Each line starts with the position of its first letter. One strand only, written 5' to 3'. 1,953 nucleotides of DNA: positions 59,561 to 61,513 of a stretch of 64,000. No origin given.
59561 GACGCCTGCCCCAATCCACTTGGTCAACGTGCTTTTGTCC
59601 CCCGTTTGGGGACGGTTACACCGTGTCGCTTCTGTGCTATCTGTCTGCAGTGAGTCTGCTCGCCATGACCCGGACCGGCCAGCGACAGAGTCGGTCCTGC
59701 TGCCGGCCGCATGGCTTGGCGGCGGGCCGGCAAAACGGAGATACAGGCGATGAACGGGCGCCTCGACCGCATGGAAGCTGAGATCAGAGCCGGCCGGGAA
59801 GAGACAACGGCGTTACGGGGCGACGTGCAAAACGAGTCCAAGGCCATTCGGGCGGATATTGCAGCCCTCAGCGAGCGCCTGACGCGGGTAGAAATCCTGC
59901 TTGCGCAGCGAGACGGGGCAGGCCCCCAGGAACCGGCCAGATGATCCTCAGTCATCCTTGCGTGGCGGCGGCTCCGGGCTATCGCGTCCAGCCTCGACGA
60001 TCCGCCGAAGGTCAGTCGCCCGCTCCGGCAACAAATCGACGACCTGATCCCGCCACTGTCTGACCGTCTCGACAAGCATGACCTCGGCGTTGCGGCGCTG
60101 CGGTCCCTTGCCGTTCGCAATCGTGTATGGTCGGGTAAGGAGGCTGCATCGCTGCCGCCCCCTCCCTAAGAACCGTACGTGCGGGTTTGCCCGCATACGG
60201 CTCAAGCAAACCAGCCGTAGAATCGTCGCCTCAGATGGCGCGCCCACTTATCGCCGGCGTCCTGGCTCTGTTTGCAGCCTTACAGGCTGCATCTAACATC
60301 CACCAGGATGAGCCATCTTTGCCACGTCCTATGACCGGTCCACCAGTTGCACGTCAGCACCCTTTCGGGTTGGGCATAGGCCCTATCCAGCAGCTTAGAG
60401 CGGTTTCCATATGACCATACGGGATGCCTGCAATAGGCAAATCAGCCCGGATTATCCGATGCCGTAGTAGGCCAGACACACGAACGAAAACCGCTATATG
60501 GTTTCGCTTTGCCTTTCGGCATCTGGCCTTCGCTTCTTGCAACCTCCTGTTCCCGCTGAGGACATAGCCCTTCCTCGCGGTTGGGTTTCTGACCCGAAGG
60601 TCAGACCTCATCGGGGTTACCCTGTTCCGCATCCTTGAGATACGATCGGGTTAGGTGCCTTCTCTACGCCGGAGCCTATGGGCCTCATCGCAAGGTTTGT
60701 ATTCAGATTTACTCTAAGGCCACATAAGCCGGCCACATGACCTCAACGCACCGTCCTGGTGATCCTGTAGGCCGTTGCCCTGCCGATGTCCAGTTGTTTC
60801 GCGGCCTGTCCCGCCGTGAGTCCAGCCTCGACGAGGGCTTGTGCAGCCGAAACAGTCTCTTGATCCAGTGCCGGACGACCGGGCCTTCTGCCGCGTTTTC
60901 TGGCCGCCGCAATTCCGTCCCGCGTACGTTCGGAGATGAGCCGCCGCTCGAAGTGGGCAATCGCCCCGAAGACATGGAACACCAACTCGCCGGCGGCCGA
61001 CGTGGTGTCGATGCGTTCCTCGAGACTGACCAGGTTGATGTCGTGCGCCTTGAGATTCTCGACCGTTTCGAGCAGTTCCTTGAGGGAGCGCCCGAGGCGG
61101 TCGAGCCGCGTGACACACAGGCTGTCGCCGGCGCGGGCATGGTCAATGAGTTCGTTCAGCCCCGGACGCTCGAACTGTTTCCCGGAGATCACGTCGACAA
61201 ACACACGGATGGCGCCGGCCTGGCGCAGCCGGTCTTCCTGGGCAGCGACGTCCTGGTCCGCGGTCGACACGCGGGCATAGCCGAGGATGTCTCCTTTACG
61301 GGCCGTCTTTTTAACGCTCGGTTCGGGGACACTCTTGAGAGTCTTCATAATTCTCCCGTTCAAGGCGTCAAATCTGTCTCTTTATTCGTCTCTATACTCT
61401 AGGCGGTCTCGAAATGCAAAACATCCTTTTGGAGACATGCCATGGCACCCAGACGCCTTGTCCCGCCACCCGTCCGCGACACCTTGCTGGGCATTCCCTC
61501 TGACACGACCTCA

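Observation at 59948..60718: ORF-less group II intron nested in a recombinase-domain gene paralog and apparently clipped by a Tn3-family insertion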

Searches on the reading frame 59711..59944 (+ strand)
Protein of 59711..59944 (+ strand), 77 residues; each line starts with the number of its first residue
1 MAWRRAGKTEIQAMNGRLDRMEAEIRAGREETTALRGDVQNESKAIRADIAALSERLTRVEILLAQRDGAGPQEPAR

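Call 14: search_protein_families(library=pfam, proteins=[window:59711-59944:+], max_evalue=0.01)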
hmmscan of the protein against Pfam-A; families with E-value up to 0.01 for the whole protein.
window:59711-59944:+ (77 aa): 1 family
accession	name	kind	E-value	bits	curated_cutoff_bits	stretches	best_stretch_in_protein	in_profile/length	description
PF05615.18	THOC7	-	0.0059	17.3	28.7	0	17-67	63-113/136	Tho complex subunit 7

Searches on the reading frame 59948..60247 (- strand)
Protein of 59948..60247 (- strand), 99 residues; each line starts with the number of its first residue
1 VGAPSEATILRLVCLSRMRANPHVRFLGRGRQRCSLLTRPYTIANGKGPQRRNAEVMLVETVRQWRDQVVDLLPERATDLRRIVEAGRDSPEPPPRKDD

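Call 14: search_protein_families(library=pfam, proteins=[window:59948-60247:-], max_evalue=0.01)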
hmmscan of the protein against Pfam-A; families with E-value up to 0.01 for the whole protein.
window:59948-60247:- (99 aa): 0 families

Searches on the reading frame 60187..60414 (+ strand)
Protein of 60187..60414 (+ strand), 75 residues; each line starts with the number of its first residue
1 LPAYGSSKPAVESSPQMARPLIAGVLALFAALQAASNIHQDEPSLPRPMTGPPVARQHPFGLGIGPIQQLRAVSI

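Call 74: find_homologous_proteins(query=window:60187-60414:+, max_evalue=0.01)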
Query window:60187-60414:+ (75 aa): 7 proteins with E <= 0.01 among 8 candidates.
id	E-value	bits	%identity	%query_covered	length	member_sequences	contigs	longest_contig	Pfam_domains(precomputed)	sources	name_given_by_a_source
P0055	9.5e-24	100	96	72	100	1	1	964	-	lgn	-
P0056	2.4e-23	99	79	83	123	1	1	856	-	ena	-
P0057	4.3e-18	83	80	72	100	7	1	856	-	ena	-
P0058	3.0e-16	77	82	65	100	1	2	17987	-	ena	-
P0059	1.1e-14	72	75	71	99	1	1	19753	-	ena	-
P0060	1.1e-12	65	73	65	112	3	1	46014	-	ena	-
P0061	1.4e-12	65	78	65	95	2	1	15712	-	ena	-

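Call 76: find_encoding_contigs(protein=P0055, flank=3000, max_places=2)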
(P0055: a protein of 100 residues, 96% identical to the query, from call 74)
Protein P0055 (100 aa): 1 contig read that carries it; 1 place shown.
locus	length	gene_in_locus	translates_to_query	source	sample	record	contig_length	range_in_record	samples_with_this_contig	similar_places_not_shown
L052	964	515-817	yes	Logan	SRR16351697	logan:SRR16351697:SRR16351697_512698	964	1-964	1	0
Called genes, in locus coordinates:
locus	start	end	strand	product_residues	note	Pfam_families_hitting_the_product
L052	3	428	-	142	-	?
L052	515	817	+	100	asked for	-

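Call 77: find_encoding_contigs(protein=P0056, flank=3000, max_places=2)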
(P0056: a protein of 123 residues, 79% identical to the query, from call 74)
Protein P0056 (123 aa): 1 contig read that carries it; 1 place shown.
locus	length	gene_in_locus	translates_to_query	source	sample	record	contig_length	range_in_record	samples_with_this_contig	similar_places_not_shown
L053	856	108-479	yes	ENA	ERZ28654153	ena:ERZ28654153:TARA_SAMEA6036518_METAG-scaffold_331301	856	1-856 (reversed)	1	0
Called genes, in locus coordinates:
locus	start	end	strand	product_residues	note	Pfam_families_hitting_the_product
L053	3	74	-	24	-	?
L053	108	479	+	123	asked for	-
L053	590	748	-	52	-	-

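Call 78: find_encoding_contigs(protein=P0058, flank=4000, max_places=3)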
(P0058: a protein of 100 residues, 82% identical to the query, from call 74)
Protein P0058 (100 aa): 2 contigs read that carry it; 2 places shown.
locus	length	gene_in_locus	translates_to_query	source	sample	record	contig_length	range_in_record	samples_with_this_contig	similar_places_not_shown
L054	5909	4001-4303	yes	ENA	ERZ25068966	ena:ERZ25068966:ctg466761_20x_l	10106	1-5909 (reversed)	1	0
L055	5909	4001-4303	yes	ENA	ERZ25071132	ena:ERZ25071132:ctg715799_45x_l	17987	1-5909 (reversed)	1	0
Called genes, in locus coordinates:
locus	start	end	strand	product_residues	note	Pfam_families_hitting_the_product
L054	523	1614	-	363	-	PF19994:GASH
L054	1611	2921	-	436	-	PF00149:Metallophos, PF12850:Metallophos_2 (faint), PF19976:GAAD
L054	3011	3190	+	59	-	-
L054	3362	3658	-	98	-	-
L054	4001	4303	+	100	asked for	-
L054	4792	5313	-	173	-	PF00589:Phage_integrase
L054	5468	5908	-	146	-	?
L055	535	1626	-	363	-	PF19994:GASH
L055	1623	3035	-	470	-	PF00149:Metallophos, PF12850:Metallophos_2 (faint), PF19976:GAAD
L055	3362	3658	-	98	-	-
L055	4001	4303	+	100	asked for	-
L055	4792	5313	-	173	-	PF00589:Phage_integrase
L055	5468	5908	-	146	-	?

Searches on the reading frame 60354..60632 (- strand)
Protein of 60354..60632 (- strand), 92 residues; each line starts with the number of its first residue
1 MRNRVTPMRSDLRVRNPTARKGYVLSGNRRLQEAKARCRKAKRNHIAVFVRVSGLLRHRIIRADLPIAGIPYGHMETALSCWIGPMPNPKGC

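Call 14: search_protein_families(library=pfam, proteins=[window:60354-60632:-], max_evalue=0.01)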
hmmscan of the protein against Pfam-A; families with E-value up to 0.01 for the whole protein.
window:60354-60632:- (92 aa): 0 families

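Call 57: find_homologous_proteins(query=window:60354-60632:-, max_evalue=0.01)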
Query window:60354-60632:- (92 aa): 10 proteins with E <= 0.01 among 10 candidates.
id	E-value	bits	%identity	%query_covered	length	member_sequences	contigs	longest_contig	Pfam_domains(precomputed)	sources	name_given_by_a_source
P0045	2.5e-13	68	84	47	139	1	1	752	-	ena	-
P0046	5.4e-10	57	86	39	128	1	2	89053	PF08659.17,PF13561.13,PF00106.32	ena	-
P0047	1.1e-8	53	85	36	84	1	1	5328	-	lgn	-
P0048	1.3e-8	53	61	55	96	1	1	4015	-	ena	-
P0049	1.6e-8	53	71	49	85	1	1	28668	-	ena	-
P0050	5.1e-8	51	64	49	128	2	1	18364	-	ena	-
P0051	1.2e-7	50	85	37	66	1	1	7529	-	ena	-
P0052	1.6e-6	46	79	37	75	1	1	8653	-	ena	-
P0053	2.3e-6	46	76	41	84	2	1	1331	-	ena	-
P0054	5.9e-6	45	90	32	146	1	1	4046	PF02535.29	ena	-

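Call 58: find_encoding_contigs(protein=P0046, flank=4000, max_places=2)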
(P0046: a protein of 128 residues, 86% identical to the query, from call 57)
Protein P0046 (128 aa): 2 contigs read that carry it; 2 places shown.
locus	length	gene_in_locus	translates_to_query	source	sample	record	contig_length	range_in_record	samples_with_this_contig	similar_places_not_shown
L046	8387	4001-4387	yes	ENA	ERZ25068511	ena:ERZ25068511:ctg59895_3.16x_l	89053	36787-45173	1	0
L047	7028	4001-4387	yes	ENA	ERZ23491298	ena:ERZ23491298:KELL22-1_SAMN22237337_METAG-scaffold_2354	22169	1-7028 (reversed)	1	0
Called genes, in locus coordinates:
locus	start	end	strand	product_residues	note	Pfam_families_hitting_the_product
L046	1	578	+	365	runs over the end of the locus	PF00005:ABC_tran, PF13304:AAA_21 (faint), PF17912:OB_MalK, PF08402:TOBE_2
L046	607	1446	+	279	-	PF00215:OMPdecase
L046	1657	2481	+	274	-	PF13167:GTP-bdg_N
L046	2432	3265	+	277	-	PF16360:GTP-bdg_M, PF03193:RsgA_GTPase (faint), PF00025:Arf (faint), PF00009:GTP_EFTU (faint), PF00350:Dynamin_N (faint), PF01926:MMR_HSR1, PF02421:FeoB_N (weak), PF16897:MMR_HSR1_Xtn (weak), +1 more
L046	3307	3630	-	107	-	PF02452:PemK_toxin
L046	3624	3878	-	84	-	-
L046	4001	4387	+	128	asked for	PF00106:adh_short, PF08659:KR (weak), PF13561:adh_short_C2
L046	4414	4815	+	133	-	PF00106:adh_short, PF13561:adh_short_C2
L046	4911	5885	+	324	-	PF12146:Hydrolase_4, PF00561:Abhydrolase_1, PF12697:Abhydrolase_6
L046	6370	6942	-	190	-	PF08238:Sel1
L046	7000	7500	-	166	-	-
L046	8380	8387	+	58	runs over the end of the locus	-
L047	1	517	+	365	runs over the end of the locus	PF00005:ABC_tran, PF13304:AAA_21 (faint), PF17912:OB_MalK, PF08402:TOBE_2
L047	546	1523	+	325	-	PF00215:OMPdecase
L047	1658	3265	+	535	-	PF13167:GTP-bdg_N, PF16360:GTP-bdg_M, PF03193:RsgA_GTPase (faint), PF00009:GTP_EFTU (faint), PF00350:Dynamin_N (faint), PF01926:MMR_HSR1, PF02421:FeoB_N (weak), PF16897:MMR_HSR1_Xtn (weak)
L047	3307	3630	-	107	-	PF02452:PemK_toxin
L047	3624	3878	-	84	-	-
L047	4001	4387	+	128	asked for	PF00106:adh_short, PF08659:KR (weak), PF13561:adh_short_C2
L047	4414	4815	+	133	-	PF00106:adh_short, PF13561:adh_short_C2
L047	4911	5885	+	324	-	PF12146:Hydrolase_4, PF00561:Abhydrolase_1, PF12697:Abhydrolase_6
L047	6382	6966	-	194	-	-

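Call 59: find_encoding_contigs(protein=P0045, flank=4000, max_places=2)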
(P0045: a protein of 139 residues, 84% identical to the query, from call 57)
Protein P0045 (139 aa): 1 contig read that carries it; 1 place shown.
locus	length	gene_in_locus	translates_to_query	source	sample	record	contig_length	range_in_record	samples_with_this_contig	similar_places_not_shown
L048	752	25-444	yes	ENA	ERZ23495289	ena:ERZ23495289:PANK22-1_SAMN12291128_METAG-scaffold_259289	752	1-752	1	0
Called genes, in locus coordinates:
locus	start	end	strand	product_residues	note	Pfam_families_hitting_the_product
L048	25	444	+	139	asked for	-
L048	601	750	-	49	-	?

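Call 60: find_encoding_contigs(protein=P0047, flank=4000, max_places=2)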
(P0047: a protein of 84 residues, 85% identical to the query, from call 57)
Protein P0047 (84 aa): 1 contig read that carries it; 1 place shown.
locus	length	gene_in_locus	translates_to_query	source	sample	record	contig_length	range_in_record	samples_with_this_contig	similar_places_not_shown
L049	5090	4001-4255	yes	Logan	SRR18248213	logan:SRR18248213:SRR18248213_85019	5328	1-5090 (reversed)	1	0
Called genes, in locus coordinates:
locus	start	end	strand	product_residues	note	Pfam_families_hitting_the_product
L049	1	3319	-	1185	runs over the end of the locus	?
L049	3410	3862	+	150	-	-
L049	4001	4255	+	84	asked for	-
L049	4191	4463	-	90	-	-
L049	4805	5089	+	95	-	?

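Call 64: find_encoding_contigs(protein=P0049, flank=3000, max_places=2)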
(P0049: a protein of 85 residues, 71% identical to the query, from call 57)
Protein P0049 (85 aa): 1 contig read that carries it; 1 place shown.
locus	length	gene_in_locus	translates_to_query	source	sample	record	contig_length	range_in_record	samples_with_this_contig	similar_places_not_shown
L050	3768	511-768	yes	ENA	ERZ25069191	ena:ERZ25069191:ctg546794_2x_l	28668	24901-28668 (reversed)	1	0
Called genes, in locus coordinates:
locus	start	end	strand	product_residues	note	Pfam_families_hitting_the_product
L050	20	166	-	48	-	-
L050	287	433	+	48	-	-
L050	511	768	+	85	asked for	-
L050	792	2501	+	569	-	PF13655:RVT_N, PF00078:RVT_1, PF08388:GIIM, PF01844:HNH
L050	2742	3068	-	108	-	PF13744:HTH_37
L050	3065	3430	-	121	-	PF05973:Gp49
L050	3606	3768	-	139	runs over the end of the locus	PF00239:Resolvase, PF02796:HTH_7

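Call 65: find_encoding_contigs(protein=P0054, flank=3000, max_places=2)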
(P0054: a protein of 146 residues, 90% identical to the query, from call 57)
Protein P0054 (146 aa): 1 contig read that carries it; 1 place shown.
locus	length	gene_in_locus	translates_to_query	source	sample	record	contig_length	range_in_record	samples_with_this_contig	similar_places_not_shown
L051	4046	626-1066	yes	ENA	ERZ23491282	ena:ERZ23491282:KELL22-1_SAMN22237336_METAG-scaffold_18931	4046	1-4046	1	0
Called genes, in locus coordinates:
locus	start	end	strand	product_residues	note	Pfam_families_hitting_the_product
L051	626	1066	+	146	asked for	PF02535:Zip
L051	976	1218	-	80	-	-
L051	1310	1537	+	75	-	PF02535:Zip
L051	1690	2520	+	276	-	PF02535:Zip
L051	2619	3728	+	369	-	PF08450:SGL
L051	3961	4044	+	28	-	?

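Call 71: search_protein_families(library=pfam, proteins=[L050:792-2501:+], max_evalue=0.0001)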
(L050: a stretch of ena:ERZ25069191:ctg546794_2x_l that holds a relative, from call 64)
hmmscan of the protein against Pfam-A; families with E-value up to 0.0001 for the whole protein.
L050:792-2501:+ (569 aa): 4 families
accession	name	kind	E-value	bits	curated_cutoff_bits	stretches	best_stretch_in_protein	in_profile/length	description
PF00078.32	RVT_1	-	7.1e-44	150.4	29.6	1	122-339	1-205/205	Reverse transcriptase (RNA-dependent DNA polymerase)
PF13655.11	RVT_N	-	3.8e-26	91.7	28.1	1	24-105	1-82/83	N-terminal domain of reverse transcriptase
PF08388.16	GIIM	-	6.7e-18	64.9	23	1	362-440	1-80/80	Group II intron, maturase-specific domain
PF01844.29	HNH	-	2.9e-12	46.9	21.4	1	518-563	1-46/47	HNH endonuclease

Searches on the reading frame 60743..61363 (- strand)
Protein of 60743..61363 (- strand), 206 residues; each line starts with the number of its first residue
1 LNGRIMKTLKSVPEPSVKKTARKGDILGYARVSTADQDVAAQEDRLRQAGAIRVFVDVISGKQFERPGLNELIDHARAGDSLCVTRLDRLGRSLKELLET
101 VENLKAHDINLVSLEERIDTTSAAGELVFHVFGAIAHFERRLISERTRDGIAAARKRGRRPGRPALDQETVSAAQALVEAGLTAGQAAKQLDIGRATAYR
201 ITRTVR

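Call 13: find_encoding_contigs(protein=window:60743-61363:-, flank=10000, max_places=6)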
Protein window:60743-61363:- (206 aa): no gene with exactly this product is on record in the collection.

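Call 14: search_protein_families(library=pfam, proteins=[window:60743-61363:-], max_evalue=0.01)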
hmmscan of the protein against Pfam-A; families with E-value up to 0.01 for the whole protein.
window:60743-61363:- (206 aa): 4 families
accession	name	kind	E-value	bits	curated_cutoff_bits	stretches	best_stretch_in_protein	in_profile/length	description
PF00239.26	Resolvase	-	8e-45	152.9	23.3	1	27-159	2-144/145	Resolvase, N terminal domain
PF02796.21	HTH_7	-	7.4e-06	26.4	23.8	1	164-204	4-44/45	Helix-turn-helix domain of resolvase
PF13551.12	HTH_29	-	0.005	17.3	28.1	0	177-201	7-32/64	Winged helix-turn helix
PF13384.12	HTH_23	-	0.0056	16.9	24.6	0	176-203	12-39/50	Homeodomain-like domain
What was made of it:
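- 60743..61363 (-): tnpR resolvase (206-aa ORF). Pfam Resolvase 152.9 bits and HTH_7 (call 14).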
